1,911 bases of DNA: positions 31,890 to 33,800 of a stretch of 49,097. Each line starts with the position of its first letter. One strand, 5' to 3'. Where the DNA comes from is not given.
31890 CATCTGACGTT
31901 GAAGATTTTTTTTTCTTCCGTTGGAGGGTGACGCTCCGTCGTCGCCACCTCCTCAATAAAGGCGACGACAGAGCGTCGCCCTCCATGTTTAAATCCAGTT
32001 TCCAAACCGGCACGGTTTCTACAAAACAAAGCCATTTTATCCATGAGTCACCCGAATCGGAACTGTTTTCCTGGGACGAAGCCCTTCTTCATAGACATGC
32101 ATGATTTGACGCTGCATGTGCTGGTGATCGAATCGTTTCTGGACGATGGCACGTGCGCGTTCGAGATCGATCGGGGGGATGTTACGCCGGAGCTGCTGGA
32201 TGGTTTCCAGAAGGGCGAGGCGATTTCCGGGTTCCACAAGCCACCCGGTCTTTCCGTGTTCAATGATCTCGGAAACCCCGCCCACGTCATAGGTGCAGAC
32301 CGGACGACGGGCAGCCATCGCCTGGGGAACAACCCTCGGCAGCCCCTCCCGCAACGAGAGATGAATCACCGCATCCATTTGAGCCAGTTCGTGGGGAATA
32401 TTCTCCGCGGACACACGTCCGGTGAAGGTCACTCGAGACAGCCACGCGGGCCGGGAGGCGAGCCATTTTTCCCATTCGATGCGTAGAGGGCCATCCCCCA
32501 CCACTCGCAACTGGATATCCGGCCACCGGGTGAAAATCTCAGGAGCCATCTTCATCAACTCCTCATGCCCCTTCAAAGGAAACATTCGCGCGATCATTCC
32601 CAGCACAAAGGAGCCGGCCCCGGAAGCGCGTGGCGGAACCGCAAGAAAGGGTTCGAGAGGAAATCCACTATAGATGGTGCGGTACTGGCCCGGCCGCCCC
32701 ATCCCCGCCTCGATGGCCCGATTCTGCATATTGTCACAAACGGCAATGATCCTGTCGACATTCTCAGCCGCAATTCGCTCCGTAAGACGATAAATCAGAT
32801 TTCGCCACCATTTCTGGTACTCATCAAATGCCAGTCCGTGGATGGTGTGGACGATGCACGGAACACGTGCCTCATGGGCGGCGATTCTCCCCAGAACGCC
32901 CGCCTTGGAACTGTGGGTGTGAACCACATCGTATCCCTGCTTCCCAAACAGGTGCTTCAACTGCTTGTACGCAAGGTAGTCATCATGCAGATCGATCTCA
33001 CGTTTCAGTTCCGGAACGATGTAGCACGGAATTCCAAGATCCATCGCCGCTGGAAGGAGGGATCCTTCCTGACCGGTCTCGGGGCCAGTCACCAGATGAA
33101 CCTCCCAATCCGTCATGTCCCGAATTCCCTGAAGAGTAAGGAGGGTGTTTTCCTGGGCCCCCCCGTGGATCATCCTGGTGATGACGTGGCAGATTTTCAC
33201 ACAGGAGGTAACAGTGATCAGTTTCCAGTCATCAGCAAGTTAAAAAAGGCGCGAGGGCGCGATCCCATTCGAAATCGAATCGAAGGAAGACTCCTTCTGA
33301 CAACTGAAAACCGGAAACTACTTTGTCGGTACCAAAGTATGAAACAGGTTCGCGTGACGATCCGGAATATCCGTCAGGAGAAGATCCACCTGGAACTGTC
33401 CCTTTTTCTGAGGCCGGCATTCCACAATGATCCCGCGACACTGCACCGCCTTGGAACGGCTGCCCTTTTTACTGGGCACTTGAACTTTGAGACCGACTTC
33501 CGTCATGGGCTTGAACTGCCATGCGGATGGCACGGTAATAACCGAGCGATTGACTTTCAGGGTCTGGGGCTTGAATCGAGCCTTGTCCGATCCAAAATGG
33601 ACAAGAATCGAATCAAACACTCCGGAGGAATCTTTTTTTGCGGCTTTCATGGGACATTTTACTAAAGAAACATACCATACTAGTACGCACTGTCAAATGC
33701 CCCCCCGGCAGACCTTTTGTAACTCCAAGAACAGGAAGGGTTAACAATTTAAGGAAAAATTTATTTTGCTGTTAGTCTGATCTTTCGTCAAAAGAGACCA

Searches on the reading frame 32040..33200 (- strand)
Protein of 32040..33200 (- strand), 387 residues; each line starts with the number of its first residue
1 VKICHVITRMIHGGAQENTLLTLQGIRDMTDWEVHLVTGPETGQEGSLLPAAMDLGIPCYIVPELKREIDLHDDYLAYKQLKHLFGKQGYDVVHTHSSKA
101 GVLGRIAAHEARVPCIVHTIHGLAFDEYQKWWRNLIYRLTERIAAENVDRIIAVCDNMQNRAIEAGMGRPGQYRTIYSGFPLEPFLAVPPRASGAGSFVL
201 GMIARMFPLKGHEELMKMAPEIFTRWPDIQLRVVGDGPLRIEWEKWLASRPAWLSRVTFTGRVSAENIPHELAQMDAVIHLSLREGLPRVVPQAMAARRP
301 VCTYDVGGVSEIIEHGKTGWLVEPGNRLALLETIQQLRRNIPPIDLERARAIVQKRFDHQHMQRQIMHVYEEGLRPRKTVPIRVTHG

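Call 3: search_protein_families(library=pfam, proteins=[window:32040-33200:-], max_evalue=0.01)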
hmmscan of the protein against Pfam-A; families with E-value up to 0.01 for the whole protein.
window:32040-33200:- (387 aa): 6 families
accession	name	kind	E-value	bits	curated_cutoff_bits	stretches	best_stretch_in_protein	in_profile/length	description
PF13692.12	Glyco_trans_1_4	-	3.4e-28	99.1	27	1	199-339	3-141/142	Glycosyl transferases group 1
PF00534.26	Glycos_transf_1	-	2.4e-26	92.8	26.4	1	197-339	15-157/172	Glycosyl transferases group 1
PF13579.12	Glyco_trans_4_4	-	6.8e-19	69.2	29.7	1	13-177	1-156/158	Glycosyl transferase 4-like domain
PF13439.12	Glyco_transf_4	-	6.7e-17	62.5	28.5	1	31-182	19-168/170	Glycosyltransferase Family 4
PF13477.12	Glyco_trans_4_2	-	2.1e-10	41.4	23.4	1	62-153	47-137/139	Glycosyl transferase 4-like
PF20706.3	GT4-conflict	-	0.0017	17.9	26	1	109-315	105-322/385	Family 4 Glycosyltransferase in conflict systems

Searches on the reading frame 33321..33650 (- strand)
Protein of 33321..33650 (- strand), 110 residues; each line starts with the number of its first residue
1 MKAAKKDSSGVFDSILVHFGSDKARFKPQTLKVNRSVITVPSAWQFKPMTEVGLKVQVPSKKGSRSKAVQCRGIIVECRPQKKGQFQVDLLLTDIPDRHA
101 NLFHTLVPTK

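Call 3: search_protein_families(library=pfam, proteins=[window:33321-33650:-], max_evalue=0.01)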
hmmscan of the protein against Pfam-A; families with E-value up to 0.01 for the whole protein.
window:33321-33650:- (110 aa): 0 families

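Call 4: search_protein_families(library=ncbifam, proteins=[window:33321-33650:-], max_evalue=0.1)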
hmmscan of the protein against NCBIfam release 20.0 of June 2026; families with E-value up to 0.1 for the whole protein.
window:33321-33650:- (110 aa): 0 families

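Call 21: find_homologous_proteins(query=window:33321-33650:-)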
Query window:33321-33650:- (110 aa): 18 proteins with E <= 0.001 among 20 candidates.
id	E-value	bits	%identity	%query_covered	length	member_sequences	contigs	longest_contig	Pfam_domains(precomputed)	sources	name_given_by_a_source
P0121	1.5e-66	239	100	100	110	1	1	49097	-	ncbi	-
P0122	5.0e-55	202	86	98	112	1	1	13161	-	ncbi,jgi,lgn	-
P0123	8.2e-45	169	72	98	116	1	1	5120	-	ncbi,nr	ncbi:MAG: hypothetical protein HY360_13515 [Verrucomicrobia bacterium]|nr:hypothetical protein [Verr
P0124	1.6e-41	158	67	97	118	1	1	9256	-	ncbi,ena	-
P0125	8.7e-41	156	68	96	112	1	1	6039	-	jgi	jgi:hypothetical protein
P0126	7.7e-39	150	65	99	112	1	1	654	-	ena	-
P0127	7.4e-38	146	63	94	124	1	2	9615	-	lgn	-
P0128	1.5e-37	146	61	97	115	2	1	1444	-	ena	-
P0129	8.5e-37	143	60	100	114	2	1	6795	-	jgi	-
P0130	8.6e-37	143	62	97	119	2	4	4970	-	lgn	-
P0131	1.6e-36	142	60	99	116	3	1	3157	-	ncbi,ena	-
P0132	3.3e-36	141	59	99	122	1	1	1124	-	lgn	-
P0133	2.1e-34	135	61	98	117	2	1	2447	-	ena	-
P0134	1.4e-33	133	61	95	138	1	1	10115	-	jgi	jgi:hypothetical protein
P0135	2.0e-33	132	58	95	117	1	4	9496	-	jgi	jgi:hypothetical protein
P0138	4.1e-31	125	58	90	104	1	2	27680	-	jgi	jgi:hypothetical protein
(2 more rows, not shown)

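Call 23: find_encoding_contigs(protein=P0122, flank=6000, max_places=2)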
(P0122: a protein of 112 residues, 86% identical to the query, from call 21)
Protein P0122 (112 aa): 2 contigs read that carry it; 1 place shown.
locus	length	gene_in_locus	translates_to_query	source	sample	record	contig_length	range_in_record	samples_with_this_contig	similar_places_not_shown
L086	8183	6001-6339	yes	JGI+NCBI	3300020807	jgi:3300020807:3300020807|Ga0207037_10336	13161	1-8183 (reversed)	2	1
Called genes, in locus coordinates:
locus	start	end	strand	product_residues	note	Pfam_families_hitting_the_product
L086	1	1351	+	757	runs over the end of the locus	PF23139:OB_YrrC, PF14490:HHH_RecD2, PF13086:AAA_11 (weak), PF13245:AAA_19, PF13604:AAA_30, PF01443:Viral_helicase1 (weak), PF18335:SH3_13, PF13538:UvrD_C_2, +1 more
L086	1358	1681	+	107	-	PF13428:TPR_14 (faint), PF07721:TPR_4 (faint), PF13432:TPR_16 (faint), PF21033:RMD1-3 (weak), PF00515:TPR_1 (faint), PF07719:TPR_2 (faint), PF14559:TPR_19 (weak)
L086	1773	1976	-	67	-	-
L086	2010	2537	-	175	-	-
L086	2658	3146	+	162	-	PF01467:CTP_transf_like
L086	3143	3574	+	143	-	PF02620:YceD (weak)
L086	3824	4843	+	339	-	PF02504:FA_synthesis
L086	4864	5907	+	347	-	PF00108:Thiolase_N, PF08545:ACP_syn_III, PF08541:ACP_syn_III_C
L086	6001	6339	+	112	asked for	-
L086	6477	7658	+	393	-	PF13439:Glyco_transf_4, PF13579:Glyco_trans_4_4, PF13477:Glyco_trans_4_2, PF20706:GT4-conflict (weak), PF00534:Glycos_transf_1, PF13692:Glyco_trans_1_4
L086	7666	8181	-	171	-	?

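Call 24: find_encoding_contigs(protein=P0138, flank=6000, max_places=2)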
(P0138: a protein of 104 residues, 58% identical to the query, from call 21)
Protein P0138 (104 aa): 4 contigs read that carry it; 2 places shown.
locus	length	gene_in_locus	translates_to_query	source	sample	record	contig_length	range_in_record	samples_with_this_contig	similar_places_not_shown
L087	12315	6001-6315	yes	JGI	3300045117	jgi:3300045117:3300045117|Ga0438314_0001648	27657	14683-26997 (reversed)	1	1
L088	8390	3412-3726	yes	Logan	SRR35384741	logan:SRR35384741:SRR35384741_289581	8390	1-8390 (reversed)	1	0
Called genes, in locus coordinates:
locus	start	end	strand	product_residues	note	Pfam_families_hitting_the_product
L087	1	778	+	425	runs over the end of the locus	PF16491:Peptidase_M48_N, PF01435:Peptidase_M48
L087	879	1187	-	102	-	PF10049:DUF2283 (weak)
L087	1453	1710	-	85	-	PF09720:Unstab_antitox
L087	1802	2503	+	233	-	-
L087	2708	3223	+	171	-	PF01467:CTP_transf_like, PF08218:Citrate_ly_lig (weak)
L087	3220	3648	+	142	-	PF02620:YceD (faint)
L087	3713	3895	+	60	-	PF01783:Ribosomal_L32p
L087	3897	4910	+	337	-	PF02504:FA_synthesis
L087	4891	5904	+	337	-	PF00108:Thiolase_N, PF08545:ACP_syn_III, PF08541:ACP_syn_III_C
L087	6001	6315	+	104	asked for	-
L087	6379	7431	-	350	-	PF02156:Glyco_hydro_26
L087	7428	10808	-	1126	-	PF00704:Glyco_hydro_18, PF01522:Polysacc_deac_1, PF13506:Glyco_transf_21, PF00535:Glycos_transf_2, PF13641:Glyco_tranf_2_3, PF01644:Chitin_synth_1, PF03142:Chitin_synth_2 (weak), PF13632:Glyco_trans_2_3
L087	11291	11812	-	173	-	PF10543:ORF6N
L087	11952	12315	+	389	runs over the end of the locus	PF00480:ROK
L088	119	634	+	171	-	PF01467:CTP_transf_like, PF08218:Citrate_ly_lig (weak)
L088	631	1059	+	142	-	PF02620:YceD (faint)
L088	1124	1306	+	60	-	PF01783:Ribosomal_L32p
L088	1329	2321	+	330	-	PF02504:FA_synthesis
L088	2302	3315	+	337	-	PF00108:Thiolase_N, PF08545:ACP_syn_III, PF08541:ACP_syn_III_C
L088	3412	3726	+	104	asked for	-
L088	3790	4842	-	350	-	PF02156:Glyco_hydro_26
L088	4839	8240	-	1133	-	PF00704:Glyco_hydro_18, PF01522:Polysacc_deac_1, PF13506:Glyco_transf_21, PF00535:Glycos_transf_2, PF13641:Glyco_tranf_2_3, PF01644:Chitin_synth_1, PF03142:Chitin_synth_2 (weak), PF13632:Glyco_trans_2_3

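Call 68: predict_structure(alignment_id=A4)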
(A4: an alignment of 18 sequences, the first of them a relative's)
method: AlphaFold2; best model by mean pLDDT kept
length: 110 residues; sequences in the alignment: 18
mean_pLDDT: 76.0   pTM: 0.62
mean pLDDT of the five models: 76.0, 61.1, 59.7, 53.1, 48.4
residues with pLDDT >= 90: 6; 70-90: 76; 50-70: 19; < 50: 9
segments of 3 or more residues with pLDDT < 50: 1-6, 108-110
pLDDT, mean of each block of 10 residues (from residue 1): 44 79 81 80 87 81 69 89 87 79 57
secondary structure, 60 per line:
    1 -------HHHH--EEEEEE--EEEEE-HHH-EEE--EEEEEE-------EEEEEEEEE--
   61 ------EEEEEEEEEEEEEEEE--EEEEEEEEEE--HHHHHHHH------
elements in order: H8-11 E14-19 E22-26 E32-34 E37-42 E50-58 E67-82 E85-94 H97-104

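Call 70: fold_search(model_id=the predicted structure, library=pdb)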
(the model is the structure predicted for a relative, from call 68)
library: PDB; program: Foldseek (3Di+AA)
matches with E <= 10: 559; with E <= 0.001: 0
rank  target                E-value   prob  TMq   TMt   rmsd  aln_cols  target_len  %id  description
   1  5vx6_B                1.0e-03  1.00  0.66  0.37   3.1       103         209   12  Structure of Bacillus subtilis Inhibitor of motility (MotI/DgrA) (released 2017-11-22)
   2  5vx6_A                2.4e-03  1.00  0.66  0.38   3.1       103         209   12  Structure of Bacillus subtilis Inhibitor of motility (MotI/DgrA) (released 2017-11-22)
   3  4rt0_C                1.2e-02  1.00  0.62  0.63   3.2       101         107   12  Structure of the Alg44 PilZ domain from Pseudomonas aeruginosa PAO1 in complex with c-di-GMP (released 2015-04-08)
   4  4xrn_C                1.9e-02  1.00  0.62  0.63   3.3       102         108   12  Pilz domain with c-di-gmp of a protein from Pseudomonas aeruginosa (released 2016-02-03)
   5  4rt0_B                2.7e-02  1.00  0.57  0.58   3.6       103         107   13  Structure of the Alg44 PilZ domain from Pseudomonas aeruginosa PAO1 in complex with c-di-GMP (released 2015-04-08)
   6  4rt0_A                2.8e-02  1.00  0.58  0.58   3.7       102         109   11  Structure of the Alg44 PilZ domain from Pseudomonas aeruginosa PAO1 in complex with c-di-GMP (released 2015-04-08)
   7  5kec_A                2.8e-02  1.00  0.55  0.29   4.2        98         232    8  Structure of K. pneumonia MrkH in its apo state. (released 2016-08-17)
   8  4xrn_A                3.9e-02  1.00  0.60  0.63   3.3       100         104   12  Pilz domain with c-di-gmp of a protein from Pseudomonas aeruginosa (released 2016-02-03)
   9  4rt1_A                3.9e-02  1.00  0.61  0.62   3.1       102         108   13  Structure of the Alg44 PilZ domain (R95A mutant) from Pseudomonas aeruginosa PAO1 in complex with c-di-GMP (released 2015-04-08)
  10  5kec_D                3.9e-02  1.00  0.48  0.26   5.4        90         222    9  Structure of K. pneumonia MrkH in its apo state. (released 2016-08-17)
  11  4rt1_B                4.2e-02  1.00  0.62  0.63   3.1       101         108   12  Structure of the Alg44 PilZ domain (R95A mutant) from Pseudomonas aeruginosa PAO1 in complex with c-di-GMP (released 2015-04-08)
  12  5iri_A                4.2e-02  0.38  0.21  0.21  10.8        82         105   15  Structure of the mouse SAD-B AIS-KA1 fragment (released 2016-06-15)
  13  4xrn_D                4.4e-02  1.00  0.61  0.63   3.4       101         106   11  Pilz domain with c-di-gmp of a protein from Pseudomonas aeruginosa (released 2016-02-03)
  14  4xrn_B                5.2e-02  1.00  0.60  0.63   3.5       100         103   12  Pilz domain with c-di-gmp of a protein from Pseudomonas aeruginosa (released 2016-02-03)
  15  9e7m_Va               7.6e-02  0.94  0.41  0.32   8.5       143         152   11  In situ cryoEM structure of bacteriophage Ur-lambda tail tip complex (released 2025-11-05)
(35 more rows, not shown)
